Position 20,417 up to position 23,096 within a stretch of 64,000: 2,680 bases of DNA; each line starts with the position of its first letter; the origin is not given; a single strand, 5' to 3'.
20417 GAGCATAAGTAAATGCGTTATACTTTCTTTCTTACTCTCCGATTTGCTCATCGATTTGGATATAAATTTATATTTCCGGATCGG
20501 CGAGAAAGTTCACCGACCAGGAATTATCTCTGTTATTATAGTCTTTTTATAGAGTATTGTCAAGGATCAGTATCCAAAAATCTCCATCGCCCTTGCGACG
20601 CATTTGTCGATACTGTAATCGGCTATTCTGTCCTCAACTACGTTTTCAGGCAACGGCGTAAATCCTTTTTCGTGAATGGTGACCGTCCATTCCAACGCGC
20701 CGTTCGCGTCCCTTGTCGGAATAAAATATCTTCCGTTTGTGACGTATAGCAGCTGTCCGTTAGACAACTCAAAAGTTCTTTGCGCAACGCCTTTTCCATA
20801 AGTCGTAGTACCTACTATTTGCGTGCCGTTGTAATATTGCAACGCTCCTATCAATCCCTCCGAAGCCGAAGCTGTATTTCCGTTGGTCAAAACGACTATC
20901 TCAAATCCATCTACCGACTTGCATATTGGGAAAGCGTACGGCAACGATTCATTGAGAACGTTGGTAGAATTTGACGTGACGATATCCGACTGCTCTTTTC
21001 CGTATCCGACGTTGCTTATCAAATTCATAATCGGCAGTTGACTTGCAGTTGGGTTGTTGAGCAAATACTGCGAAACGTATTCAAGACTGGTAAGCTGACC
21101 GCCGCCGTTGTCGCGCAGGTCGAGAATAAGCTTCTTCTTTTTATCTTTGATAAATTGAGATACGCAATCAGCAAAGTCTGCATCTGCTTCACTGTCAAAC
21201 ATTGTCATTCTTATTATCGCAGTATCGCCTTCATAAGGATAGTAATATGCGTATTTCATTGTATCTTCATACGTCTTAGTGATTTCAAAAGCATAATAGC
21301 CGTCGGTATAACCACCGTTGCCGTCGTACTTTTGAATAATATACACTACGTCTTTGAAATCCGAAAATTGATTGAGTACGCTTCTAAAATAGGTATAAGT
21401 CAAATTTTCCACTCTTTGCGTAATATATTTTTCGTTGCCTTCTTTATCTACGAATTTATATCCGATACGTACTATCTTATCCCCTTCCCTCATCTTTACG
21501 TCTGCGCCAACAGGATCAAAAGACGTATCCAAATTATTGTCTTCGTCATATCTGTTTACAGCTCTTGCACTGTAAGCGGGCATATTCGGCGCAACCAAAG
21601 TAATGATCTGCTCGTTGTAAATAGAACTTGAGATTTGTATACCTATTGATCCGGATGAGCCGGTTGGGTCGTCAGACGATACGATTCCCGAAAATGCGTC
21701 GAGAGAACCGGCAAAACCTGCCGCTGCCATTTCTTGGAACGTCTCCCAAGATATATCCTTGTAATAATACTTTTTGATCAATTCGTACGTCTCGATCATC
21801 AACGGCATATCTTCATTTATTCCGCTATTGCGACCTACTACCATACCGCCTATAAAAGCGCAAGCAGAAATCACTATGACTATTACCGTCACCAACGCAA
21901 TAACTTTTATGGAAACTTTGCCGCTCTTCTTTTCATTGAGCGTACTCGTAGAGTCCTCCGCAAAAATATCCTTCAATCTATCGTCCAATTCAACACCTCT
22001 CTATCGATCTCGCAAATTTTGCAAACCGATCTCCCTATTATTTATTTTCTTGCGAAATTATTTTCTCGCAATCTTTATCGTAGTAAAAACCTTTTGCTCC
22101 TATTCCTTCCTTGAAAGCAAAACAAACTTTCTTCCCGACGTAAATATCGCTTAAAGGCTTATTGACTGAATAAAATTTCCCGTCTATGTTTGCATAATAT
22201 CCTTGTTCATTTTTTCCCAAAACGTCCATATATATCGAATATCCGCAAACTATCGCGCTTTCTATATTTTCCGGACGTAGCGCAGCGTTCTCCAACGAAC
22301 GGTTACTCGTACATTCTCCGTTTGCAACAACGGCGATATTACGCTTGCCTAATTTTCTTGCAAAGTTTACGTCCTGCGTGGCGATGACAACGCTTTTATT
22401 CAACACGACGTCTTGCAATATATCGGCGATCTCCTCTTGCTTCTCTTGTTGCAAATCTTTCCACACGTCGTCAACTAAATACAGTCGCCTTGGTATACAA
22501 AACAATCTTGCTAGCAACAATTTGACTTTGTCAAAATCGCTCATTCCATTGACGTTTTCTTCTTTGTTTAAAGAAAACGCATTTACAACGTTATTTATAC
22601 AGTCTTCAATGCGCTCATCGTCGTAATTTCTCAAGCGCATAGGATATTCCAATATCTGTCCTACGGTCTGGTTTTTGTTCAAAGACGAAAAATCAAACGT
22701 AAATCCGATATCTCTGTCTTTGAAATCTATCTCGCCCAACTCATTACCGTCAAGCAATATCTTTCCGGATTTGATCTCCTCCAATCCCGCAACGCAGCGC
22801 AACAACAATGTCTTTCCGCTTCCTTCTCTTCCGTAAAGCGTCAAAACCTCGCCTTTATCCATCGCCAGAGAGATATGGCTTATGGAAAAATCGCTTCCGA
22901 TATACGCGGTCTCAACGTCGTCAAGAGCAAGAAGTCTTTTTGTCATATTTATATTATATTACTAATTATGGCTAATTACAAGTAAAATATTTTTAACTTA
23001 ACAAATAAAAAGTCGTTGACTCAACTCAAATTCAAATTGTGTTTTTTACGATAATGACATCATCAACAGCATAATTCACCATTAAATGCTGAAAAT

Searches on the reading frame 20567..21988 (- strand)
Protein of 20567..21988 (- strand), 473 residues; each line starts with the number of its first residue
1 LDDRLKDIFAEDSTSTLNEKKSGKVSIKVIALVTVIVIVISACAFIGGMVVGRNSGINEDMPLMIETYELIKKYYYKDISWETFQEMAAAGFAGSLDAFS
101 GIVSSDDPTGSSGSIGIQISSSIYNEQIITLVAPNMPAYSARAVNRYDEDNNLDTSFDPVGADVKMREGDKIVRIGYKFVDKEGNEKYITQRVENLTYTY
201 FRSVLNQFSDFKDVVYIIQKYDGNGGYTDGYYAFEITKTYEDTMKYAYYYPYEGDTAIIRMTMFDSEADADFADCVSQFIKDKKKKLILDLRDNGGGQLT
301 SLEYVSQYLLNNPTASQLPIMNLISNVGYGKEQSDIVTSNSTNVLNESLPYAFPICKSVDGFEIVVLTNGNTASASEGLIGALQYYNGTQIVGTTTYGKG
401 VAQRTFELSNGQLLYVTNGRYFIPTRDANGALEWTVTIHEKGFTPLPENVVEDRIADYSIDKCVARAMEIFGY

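Call 6: search_protein_families(library=pfam, proteins=[window:20567-21988:-])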
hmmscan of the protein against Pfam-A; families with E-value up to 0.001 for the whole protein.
window:20567-21988:- (473 aa): 1 family
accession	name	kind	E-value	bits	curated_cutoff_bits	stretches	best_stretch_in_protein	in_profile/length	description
PF03572.23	Peptidase_S41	-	2.8e-30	105.5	24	1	255-425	1-150/165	Peptidase family S41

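Call 7: search_protein_families(library=ncbifam, proteins=[window:20567-21988:-])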
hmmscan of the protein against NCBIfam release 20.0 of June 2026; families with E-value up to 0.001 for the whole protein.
window:20567-21988:- (473 aa): 10 families
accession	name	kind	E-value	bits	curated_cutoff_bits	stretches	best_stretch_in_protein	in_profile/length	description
TIGR00225.1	prc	subfamily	3.9e-24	85.3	218.6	1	255-425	152-299/335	C-terminal processing peptidase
NF045588.1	Cterm_S41_CtpA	exception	8.7e-22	77.5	625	2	364-426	300-362/401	carboxyl-terminal processing protease CtpA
NF045590.1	Cterm_S41_CtpC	exception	3.5e-19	68.9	665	1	244-427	206-366/418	carboxyl-terminal processing protease CtpC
NF052377.1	lmo1851_S41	exception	1.6e-18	66.7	725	1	252-445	202-363/468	lmo1851 family serine protease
NF045589.1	Cterm_S41_CtpB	exception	1.4e-17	63.5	633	1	364-425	304-365/416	carboxyl-terminal processing protease CtpB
NF045591.1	Cterm_S41_CtpZ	exception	3.8e-15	55.5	525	1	363-425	297-359/403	carboxyl-terminal processing protease CtpZ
NF058627.1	S41_Gfo1087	equivalog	1.9e-13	50.2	455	1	263-406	231-373/489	GFO_1087 family putative carboxy terminal peptidase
TIGR03900.1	prc_long_Delta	hypoth_equivalog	2.1e-10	39.2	660.95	1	254-424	237-388/973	MXAN_5808 family serine peptidase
NF008388.1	PRK11186.1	exception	2.3e-10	39.5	825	1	363-405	441-483/663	carboxy terminal-processing peptidase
NF051464.1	tail_spec_CT441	exception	1.4e-09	37.2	700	1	364-423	445-508/645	tail-specific protease Tsp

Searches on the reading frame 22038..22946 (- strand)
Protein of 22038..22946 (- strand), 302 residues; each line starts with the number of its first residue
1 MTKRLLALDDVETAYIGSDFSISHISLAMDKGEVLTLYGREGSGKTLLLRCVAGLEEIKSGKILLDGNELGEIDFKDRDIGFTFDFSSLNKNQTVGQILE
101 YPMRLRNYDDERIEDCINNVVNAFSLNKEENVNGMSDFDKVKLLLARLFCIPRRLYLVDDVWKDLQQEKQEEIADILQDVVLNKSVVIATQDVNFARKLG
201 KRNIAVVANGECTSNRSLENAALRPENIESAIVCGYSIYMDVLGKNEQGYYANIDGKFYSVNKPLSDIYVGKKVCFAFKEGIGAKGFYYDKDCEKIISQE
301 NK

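Call 6: search_protein_families(library=pfam, proteins=[window:22038-22946:-])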
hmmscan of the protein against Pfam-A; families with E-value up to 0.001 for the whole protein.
window:22038-22946:- (302 aa): 2 families
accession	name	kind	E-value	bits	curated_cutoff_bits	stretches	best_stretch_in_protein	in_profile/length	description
PF00005.33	ABC_tran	-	1.4e-17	65.1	25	1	23-160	2-134/137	ABC transporter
PF00931.28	NB-ARC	-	7.5e-05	22.5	23.5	0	114-201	64-146/248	NB-ARC domain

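Call 7: search_protein_families(library=ncbifam, proteins=[window:22038-22946:-])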
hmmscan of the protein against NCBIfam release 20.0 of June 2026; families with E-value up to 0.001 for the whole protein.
window:22038-22946:- (302 aa): 151 families (the best 25 are shown)
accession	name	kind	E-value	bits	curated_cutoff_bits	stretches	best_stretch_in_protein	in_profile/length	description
TIGR00968.1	3a0106s01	subfamily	2.4e-24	86.2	342.75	1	16-217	10-214/237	sulfate ABC transporter ATP-binding protein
NF040840.2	tungstate_WtpC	equivalog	5.3e-22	78.6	440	1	18-237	12-234/347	tungstate ABC transporter ATP-binding protein WtpC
NF006987.0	PRK09452.1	equivalog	4.3e-20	71.8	482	1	2-259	14-276/378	spermidine/putrescine ABC transporter ATP-binding protein PotA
TIGR03608.1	L_ocin_972_ABC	subfamily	5.5e-20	71.7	254.85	1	21-198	13-199/206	putative bacteriocin export ABC transporter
NF043075.1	MMSYN1_0197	equivalog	7e-20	71.2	550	1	5-241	2-240/341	spermidine/putrescine ABC transporter ATP-binding protein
TIGR03265.1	PhnT2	equivalog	8e-20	71.4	457.7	1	6-200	5-202/353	putative 2-aminoethylphosphonate ABC transporter ATP-binding protein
NF008653.0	PRK11650.1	subfamily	8.1e-20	71.2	432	1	6-128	4-126/357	sn-glycerol-3-phosphate ABC transporter ATP-binding protein UgpC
NF007027.0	PRK09493.1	equivalog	2.3e-19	69.7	379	1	18-211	13-213/240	glutamine ABC transporter ATP-binding protein GlnQ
NF008513.0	PRK11432.1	equivalog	3.2e-19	69.1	496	1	4-181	5-187/351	ferric ABC transporter ATP-binding protein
TIGR01189.1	ccmA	equivalog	2.8e-18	66.3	131.6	1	21-194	15-187/198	heme ABC exporter ATP-binding protein CcmA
TIGR01187.1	potA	subfamily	4.3e-18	65.5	355.6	1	37-251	1-218/325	polyamine ABC transporter ATP-binding protein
NF008105.0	PRK10851.1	equivalog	6e-18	64.7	502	1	19-211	15-214/362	sulfate/thiosulfate ABC transporter ATP-binding protein CysA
NF008621.0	PRK11607.1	equivalog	6.5e-18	64.7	613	1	5-231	19-247/377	putrescine ABC transporter ATP-binding subunit PotG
TIGR02673.1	FtsE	equivalog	5.8e-17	62.1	264.85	1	6-206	2-210/214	cell division ATP-binding protein FtsE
TIGR03411.1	urea_trans_UrtD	equivalog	5.9e-17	62.1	304.1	1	5-227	2-235/242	urea ABC transporter ATP-binding protein UrtD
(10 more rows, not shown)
